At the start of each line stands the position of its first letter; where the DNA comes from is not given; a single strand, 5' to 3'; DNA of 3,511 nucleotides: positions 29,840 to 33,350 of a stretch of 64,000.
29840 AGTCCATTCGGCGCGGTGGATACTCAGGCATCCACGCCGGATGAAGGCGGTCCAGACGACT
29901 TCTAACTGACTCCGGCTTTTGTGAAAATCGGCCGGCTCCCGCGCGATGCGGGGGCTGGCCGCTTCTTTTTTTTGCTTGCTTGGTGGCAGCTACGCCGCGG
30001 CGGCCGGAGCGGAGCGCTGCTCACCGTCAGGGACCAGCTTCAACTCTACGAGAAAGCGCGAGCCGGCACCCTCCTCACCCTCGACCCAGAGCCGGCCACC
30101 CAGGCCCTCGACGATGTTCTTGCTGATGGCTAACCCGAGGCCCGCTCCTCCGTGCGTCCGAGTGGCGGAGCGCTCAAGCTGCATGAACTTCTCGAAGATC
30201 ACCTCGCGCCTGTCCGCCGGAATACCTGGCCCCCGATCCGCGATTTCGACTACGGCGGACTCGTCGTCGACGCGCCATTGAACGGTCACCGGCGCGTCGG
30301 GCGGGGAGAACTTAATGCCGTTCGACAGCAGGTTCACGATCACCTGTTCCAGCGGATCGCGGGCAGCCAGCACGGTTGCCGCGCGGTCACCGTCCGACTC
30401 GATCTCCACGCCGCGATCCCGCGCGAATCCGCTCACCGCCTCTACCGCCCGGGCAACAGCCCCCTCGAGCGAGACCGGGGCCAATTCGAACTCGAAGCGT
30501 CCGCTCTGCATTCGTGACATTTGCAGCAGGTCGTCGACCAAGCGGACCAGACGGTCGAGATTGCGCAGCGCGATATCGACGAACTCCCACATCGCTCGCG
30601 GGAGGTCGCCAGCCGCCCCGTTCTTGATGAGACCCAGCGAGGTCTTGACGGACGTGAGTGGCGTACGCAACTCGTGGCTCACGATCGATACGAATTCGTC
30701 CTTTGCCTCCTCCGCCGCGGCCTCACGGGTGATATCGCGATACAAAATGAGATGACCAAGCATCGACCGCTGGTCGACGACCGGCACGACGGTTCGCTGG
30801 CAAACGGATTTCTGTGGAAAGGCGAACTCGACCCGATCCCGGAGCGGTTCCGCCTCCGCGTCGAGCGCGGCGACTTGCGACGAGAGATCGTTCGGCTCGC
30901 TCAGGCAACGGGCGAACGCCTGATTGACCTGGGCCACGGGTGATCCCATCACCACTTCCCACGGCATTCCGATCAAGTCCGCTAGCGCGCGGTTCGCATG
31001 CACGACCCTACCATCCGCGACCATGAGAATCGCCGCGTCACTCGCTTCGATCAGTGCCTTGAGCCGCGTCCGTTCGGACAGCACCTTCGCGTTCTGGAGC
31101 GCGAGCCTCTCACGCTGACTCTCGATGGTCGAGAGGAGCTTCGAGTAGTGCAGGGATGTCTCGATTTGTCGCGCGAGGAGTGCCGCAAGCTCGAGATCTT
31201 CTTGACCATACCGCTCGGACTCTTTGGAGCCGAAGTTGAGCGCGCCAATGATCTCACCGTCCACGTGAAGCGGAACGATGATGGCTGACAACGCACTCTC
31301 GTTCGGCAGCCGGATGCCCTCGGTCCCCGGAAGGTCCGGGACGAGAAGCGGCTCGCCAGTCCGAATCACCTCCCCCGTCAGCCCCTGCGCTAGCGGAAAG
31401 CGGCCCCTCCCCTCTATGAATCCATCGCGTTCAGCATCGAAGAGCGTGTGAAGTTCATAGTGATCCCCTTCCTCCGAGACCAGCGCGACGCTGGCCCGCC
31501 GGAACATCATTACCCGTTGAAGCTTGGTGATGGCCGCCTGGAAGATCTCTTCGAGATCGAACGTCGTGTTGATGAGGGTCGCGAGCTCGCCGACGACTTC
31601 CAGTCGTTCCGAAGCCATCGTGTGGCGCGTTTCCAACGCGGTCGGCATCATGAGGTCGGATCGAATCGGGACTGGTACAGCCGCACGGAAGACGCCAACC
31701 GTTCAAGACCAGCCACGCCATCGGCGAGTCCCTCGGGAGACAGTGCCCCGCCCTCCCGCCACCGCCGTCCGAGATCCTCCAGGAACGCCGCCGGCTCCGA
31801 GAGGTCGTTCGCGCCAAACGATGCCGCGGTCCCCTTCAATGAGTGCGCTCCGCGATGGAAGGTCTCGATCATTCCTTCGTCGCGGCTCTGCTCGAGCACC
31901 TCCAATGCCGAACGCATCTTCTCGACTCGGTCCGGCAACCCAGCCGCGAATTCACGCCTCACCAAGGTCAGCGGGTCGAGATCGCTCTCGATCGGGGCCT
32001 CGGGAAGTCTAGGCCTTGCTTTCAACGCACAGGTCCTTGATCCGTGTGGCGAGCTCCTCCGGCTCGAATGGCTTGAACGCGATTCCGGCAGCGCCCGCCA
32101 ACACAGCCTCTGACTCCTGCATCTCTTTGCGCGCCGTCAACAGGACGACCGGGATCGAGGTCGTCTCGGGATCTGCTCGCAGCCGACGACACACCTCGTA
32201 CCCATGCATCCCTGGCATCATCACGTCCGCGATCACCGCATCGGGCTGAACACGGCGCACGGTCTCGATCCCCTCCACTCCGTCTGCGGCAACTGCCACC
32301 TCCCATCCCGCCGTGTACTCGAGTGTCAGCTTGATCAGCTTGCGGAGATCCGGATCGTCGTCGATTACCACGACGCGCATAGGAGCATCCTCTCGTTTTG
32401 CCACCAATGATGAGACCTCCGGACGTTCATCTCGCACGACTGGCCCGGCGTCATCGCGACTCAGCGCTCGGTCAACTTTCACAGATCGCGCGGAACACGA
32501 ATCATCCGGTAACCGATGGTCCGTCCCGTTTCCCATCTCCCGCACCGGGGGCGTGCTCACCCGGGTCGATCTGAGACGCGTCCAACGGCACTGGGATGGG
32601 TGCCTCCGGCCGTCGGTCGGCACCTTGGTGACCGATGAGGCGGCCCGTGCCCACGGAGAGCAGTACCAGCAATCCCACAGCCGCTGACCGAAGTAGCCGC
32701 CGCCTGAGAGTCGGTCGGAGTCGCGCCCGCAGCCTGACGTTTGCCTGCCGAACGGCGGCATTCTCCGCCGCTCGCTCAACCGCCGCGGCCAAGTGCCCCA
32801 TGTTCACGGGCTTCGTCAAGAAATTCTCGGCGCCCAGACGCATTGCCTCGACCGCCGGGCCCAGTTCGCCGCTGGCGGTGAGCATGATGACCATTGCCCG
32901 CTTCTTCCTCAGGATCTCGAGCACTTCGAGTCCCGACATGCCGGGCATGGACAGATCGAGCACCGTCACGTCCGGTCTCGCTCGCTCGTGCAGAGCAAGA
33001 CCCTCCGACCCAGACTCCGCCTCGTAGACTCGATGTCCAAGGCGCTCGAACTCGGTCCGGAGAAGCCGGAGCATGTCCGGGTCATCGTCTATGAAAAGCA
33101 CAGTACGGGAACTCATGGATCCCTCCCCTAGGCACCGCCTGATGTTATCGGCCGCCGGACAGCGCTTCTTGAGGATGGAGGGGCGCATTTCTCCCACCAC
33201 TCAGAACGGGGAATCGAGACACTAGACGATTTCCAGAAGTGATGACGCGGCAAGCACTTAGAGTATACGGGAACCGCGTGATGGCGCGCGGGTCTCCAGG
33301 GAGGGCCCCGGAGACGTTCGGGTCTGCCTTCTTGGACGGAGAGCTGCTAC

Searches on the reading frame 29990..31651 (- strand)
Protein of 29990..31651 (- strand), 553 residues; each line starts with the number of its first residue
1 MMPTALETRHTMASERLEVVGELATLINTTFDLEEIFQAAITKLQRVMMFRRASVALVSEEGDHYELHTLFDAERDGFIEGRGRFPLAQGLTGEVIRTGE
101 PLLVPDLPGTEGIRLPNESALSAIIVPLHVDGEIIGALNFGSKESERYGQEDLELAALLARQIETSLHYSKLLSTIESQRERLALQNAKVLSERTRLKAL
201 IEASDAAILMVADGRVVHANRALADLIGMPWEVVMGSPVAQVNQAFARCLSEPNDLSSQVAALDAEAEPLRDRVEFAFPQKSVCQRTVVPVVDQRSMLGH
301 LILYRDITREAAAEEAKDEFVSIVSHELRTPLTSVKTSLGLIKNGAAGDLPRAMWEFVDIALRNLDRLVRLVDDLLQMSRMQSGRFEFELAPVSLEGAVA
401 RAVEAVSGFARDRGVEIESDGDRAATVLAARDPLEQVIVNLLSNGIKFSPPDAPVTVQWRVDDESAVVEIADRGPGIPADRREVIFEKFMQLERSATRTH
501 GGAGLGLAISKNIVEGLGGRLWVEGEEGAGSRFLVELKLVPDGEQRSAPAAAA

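Call 39: find_encoding_contigs(protein=window:29990-31651:-, flank=3000, max_places=5)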
Protein window:29990-31651:- (553 aa): no gene with exactly this product is on record in the collection.

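Call 69: search_protein_families(library=pfam, proteins=[window:29990-31648:-], max_evalue=0.001)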
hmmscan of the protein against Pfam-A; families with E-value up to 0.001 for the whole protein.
window:29990-31648:- (552 aa): 9 families
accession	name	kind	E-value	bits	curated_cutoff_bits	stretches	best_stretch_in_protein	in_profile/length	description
PF02518.31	HATPase_c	-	3.7e-27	95.4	26.4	1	430-538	3-109/111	Histidine kinase-, DNA gyrase B-, and HSP90-like ATPase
PF13185.12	GAF_2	-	8.6e-20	71.8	28.6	1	31-164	3-133/136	GAF domain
PF01590.32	GAF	-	4.9e-18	66.4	22.4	1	31-166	1-133/133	GAF domain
PF00512.31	HisKA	-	4.1e-16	59.2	26.9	1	315-383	1-66/66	His Kinase A (phospho-acceptor) domain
PF13492.12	GAF_3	-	1.7e-10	41.8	27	1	31-164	1-125/129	GAF domain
PF08448.16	PAS_4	-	1.3e-09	38.7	23.1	1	205-310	7-109/110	PAS fold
PF00989.32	PAS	-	2.9e-06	27.7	22.6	1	195-241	2-49/113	PAS fold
PF13188.13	PAS_8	-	8.6e-06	25.9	21.8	1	195-239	2-44/65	PAS domain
PF13581.12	HATPase_c_2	-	0.0002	21.8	27.4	1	437-514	40-110/127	Histidine kinase-like ATPase domain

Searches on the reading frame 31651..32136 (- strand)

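Call 69: search_protein_families(library=pfam, proteins=[window:31651-32136:-], max_evalue=0.001)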
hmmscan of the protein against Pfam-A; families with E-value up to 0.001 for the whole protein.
window:31651-32136:- (162 aa): 1 family
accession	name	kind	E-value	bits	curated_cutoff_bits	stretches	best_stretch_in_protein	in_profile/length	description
PF01627.28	Hpt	-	1.3e-11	45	24.6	1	61-139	4-72/84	Hpt domain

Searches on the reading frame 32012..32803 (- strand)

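Call 69: search_protein_families(library=pfam, proteins=[window:32012-32803:-], max_evalue=0.001)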
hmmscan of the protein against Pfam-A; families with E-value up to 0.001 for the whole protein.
window:32012-32803:- (264 aa): 1 family
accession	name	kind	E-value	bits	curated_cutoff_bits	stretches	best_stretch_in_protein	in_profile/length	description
PF00072.30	Response_reg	-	6e-26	91.2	30.2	1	144-256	1-111/111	Response regulator receiver domain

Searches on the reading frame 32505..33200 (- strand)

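Call 69: search_protein_families(library=pfam, proteins=[window:32505-33200:-], max_evalue=0.001)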
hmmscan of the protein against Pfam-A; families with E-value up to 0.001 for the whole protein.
window:32505-33200:- (232 aa): 1 family
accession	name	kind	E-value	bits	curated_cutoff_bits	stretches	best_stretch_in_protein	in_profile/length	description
PF00072.30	Response_reg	-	3.6e-27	95.2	30.2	1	34-142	1-111/111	Response regulator receiver domain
